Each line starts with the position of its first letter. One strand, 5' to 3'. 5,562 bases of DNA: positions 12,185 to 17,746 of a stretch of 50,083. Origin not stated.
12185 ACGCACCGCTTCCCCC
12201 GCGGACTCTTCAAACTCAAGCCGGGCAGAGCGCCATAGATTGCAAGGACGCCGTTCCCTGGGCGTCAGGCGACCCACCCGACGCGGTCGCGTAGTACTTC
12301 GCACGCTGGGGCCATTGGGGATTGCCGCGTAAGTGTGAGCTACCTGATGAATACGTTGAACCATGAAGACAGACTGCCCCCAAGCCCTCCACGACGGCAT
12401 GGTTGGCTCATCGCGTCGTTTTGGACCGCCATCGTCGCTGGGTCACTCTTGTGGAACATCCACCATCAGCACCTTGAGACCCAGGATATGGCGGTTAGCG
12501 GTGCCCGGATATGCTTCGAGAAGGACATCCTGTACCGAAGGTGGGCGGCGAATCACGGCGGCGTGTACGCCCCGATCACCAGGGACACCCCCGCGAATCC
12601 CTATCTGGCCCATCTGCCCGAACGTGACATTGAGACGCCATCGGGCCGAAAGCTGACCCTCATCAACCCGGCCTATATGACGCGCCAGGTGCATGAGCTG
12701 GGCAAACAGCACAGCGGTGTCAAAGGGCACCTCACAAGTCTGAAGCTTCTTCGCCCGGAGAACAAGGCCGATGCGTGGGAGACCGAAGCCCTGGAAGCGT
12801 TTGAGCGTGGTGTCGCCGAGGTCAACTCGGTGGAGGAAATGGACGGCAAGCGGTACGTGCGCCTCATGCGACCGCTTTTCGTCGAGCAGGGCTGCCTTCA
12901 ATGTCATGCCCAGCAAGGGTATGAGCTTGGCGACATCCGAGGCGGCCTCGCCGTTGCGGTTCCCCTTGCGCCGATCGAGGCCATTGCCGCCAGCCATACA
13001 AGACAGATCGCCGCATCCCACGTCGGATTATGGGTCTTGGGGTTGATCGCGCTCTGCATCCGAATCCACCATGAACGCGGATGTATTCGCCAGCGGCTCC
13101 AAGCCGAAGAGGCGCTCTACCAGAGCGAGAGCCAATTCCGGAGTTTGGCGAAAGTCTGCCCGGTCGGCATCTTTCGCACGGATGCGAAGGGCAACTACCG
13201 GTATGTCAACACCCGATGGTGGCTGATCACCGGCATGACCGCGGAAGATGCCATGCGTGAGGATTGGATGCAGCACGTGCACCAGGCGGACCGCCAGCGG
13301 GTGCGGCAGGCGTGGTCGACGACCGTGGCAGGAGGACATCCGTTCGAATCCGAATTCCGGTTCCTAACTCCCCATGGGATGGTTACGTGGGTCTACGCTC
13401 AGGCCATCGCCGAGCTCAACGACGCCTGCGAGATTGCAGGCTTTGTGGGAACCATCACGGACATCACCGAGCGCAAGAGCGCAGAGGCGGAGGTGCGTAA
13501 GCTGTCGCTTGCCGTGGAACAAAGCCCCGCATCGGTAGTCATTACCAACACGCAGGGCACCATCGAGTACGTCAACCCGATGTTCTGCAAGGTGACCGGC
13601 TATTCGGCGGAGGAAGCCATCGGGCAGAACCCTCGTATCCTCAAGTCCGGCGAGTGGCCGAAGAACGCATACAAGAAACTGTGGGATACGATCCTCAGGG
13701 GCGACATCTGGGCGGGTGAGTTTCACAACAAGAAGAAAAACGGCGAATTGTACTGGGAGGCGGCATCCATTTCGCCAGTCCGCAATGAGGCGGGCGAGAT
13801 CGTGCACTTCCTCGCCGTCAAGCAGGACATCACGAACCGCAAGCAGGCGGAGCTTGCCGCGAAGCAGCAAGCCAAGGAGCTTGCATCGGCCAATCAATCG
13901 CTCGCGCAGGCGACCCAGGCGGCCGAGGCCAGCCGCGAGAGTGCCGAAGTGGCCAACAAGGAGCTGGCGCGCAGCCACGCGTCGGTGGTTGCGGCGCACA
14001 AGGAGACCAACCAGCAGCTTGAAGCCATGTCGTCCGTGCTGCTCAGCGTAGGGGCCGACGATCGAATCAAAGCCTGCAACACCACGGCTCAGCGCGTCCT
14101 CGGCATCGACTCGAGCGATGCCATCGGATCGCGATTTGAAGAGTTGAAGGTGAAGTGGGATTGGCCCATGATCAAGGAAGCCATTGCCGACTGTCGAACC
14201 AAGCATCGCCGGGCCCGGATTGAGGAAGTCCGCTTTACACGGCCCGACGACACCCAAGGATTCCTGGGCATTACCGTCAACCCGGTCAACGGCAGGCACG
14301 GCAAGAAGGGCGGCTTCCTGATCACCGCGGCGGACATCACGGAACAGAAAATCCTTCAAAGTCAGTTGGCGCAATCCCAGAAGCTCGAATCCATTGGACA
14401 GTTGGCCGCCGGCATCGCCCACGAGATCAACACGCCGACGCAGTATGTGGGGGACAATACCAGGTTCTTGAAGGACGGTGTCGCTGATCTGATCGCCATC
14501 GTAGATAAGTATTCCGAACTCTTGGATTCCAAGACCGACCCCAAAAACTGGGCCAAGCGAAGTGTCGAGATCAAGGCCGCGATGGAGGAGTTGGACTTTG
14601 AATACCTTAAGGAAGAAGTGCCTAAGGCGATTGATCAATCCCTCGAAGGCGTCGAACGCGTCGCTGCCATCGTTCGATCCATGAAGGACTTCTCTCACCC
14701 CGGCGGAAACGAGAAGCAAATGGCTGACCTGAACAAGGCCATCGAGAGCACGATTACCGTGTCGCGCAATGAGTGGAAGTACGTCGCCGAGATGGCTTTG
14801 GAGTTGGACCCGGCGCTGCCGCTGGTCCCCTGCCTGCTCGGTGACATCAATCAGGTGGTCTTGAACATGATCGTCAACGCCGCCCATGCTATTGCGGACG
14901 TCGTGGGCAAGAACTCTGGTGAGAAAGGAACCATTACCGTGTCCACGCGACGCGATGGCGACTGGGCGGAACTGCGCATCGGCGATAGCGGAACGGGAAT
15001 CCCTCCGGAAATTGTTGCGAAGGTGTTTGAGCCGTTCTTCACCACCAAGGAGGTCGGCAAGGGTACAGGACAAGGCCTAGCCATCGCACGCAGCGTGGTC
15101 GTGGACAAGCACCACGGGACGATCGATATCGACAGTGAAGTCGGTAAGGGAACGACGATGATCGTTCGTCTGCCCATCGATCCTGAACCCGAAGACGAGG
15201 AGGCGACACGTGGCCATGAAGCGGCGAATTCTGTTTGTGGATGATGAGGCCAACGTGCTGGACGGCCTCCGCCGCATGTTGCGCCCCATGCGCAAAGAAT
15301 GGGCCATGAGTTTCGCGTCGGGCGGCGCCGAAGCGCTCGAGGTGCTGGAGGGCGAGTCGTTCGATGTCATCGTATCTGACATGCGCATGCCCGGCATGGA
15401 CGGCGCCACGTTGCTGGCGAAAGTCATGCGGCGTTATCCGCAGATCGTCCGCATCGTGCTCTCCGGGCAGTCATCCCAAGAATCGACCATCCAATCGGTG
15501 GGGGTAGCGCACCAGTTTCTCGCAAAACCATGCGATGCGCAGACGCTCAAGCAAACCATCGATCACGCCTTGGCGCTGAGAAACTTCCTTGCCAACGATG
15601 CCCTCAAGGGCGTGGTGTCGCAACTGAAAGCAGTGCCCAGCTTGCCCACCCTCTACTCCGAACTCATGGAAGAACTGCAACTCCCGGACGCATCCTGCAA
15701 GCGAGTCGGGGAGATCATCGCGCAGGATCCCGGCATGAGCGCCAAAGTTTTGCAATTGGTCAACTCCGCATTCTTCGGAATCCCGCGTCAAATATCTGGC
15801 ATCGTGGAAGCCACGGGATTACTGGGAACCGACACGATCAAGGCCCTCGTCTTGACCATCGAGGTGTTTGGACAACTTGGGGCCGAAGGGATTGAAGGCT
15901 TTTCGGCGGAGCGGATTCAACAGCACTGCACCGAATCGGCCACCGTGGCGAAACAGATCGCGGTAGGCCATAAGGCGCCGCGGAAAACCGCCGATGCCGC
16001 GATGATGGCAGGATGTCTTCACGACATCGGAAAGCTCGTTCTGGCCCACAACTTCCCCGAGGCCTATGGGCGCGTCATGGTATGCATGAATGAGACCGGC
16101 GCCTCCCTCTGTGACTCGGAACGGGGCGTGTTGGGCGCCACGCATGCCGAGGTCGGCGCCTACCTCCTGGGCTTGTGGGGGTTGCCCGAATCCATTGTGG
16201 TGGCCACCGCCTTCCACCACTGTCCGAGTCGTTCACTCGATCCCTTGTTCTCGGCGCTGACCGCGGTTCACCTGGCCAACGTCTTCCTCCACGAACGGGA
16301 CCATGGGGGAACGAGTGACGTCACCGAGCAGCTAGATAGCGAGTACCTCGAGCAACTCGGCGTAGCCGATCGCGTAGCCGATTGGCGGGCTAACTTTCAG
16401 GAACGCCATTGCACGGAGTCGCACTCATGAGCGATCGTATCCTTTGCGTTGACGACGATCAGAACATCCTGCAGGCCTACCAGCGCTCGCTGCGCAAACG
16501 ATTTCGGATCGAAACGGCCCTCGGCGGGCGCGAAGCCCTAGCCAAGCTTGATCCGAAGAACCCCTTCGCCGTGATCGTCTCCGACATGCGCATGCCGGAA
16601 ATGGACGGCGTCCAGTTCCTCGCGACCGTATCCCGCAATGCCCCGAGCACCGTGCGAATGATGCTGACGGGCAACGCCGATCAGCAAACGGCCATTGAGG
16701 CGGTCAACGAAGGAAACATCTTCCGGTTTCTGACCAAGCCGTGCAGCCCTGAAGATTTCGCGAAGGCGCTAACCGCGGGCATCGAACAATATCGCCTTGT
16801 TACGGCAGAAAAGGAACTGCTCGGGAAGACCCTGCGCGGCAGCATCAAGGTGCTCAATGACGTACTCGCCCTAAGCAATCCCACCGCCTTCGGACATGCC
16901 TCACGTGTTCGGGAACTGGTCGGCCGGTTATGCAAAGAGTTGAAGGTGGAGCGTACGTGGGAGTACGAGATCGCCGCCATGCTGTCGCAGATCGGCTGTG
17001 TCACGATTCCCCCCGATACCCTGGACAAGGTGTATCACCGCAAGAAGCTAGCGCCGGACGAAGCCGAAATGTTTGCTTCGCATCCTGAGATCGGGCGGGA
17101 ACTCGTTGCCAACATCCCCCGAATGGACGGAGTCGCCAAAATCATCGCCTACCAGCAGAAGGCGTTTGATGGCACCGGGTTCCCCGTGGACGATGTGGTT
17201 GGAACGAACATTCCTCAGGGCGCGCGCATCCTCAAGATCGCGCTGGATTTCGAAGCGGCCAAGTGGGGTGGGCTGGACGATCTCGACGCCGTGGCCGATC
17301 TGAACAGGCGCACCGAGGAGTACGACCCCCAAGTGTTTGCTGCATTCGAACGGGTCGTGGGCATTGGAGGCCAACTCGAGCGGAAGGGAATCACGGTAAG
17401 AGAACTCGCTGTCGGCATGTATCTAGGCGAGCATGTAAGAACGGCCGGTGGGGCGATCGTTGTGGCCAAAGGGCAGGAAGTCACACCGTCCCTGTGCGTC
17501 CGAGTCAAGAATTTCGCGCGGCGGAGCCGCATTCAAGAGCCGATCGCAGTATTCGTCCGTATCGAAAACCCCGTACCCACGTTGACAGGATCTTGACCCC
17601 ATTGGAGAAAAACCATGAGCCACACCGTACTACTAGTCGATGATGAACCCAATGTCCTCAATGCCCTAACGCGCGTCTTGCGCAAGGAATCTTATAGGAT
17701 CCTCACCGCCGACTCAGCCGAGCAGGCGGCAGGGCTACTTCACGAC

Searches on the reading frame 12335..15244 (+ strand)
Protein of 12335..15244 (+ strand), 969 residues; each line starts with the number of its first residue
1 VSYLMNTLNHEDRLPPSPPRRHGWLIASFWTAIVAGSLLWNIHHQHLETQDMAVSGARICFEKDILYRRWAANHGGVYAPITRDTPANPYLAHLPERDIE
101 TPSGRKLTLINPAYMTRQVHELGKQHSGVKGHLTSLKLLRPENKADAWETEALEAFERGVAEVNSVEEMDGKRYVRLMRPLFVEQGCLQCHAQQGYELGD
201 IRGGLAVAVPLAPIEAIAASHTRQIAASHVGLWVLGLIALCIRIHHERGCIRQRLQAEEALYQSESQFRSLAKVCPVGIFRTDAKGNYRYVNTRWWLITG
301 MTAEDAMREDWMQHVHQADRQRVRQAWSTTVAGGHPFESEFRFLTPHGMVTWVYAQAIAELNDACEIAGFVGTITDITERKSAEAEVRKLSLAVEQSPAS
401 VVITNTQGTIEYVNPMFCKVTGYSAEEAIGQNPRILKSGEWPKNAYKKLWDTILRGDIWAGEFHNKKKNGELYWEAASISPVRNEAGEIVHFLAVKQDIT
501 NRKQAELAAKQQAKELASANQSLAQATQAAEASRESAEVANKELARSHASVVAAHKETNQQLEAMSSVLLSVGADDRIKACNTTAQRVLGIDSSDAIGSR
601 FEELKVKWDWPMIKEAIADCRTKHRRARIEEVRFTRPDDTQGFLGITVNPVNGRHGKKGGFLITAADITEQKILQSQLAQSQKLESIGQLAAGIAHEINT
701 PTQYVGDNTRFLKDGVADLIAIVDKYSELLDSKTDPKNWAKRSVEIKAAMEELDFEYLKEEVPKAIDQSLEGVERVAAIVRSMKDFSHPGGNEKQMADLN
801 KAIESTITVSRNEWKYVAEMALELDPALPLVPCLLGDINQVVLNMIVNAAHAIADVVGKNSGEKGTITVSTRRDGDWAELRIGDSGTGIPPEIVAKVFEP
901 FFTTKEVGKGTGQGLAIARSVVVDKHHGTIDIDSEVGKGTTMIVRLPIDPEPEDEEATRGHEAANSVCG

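Call 7: search_protein_families(library=pfam, proteins=[window:12335-15244:+], max_evalue=0.001)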
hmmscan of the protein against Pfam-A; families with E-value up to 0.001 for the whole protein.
window:12335-15244:+ (969 aa): 9 families
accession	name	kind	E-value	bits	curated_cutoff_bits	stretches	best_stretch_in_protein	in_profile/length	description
PF13426.13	PAS_9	-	2.3e-36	124.6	27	3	399-500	2-102/103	PAS domain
PF08448.16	PAS_4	-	1.7e-34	118.8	23.1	3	394-504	1-110/110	PAS fold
PF08447.18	PAS_3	-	4.2e-32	110.7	25.6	2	290-373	3-88/89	PAS fold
PF00989.32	PAS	-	5.4e-32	110.6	22.6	2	390-499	3-113/113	PAS fold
PF02518.31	HATPase_c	-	2.2e-24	86.5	26.4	1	838-949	6-110/111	Histidine kinase-, DNA gyrase B-, and HSP90-like ATPase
PF11845.13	Tll0287-like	-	8.9e-22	78.5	24.1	1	97-210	32-144/144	Tll0287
PF13188.13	PAS_8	-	1.6e-16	60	21.8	2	389-430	2-43/65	PAS domain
PF12860.13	PAS_7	-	1.3e-05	25.7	27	0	562-672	1-111/115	PAS fold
PF21563.3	Mcp40H-20_sensor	-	0.00031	21.4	27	0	143-200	48-104/112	Methyl-accepting chemotaxis sensory transducer, class 40H, sensor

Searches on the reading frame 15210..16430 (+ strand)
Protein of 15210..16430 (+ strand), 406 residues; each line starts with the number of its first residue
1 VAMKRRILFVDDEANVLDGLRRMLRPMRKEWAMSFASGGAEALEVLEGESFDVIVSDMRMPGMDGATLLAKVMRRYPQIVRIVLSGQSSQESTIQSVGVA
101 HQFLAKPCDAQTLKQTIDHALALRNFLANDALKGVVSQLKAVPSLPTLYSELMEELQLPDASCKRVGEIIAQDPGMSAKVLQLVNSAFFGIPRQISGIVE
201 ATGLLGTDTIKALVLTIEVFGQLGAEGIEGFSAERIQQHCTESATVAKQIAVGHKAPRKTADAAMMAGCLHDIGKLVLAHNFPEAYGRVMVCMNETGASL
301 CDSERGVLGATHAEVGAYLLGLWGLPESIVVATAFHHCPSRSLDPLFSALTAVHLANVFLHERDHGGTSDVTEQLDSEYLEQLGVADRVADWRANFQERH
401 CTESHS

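Call 7: search_protein_families(library=pfam, proteins=[window:15210-16430:+], max_evalue=0.001)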
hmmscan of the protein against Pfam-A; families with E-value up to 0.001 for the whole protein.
window:15210-16430:+ (406 aa): 3 families
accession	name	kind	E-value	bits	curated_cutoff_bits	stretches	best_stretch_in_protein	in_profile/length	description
PF08668.18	HDOD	-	8.2e-51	172.7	22.9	1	143-338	2-195/196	HDOD domain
PF00072.30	Response_reg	-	1.7e-20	73.7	30.2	1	7-117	1-110/111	Response regulator receiver domain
PF01966.28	HD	-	3.8e-07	30.8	22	1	238-341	3-90/116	HD domain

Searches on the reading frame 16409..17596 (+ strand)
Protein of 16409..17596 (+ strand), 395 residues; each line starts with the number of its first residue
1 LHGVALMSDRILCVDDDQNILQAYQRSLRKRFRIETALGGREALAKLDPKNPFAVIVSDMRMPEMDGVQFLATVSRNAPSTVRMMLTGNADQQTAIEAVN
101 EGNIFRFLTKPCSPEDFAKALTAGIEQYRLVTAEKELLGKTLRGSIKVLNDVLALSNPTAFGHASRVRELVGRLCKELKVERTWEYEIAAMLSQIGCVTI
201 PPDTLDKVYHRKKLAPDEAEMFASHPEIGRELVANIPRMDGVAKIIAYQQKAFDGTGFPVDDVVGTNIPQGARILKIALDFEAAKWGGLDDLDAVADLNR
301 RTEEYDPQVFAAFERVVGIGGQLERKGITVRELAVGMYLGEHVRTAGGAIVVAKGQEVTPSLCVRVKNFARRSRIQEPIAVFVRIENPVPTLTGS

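Call 7: search_protein_families(library=pfam, proteins=[window:16409-17596:+], max_evalue=0.001)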
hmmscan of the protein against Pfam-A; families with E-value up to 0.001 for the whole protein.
window:16409-17596:+ (395 aa): 3 families
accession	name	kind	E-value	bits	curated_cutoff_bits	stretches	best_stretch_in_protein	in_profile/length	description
PF13487.12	HD_5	-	1.7e-37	129.2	27.2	1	147-309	1-170/170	HD domain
PF00072.30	Response_reg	-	5.1e-21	75.4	30.2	1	11-121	1-110/111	Response regulator receiver domain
PF01966.28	HD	-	0.00077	20.2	22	0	161-278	2-110/116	HD domain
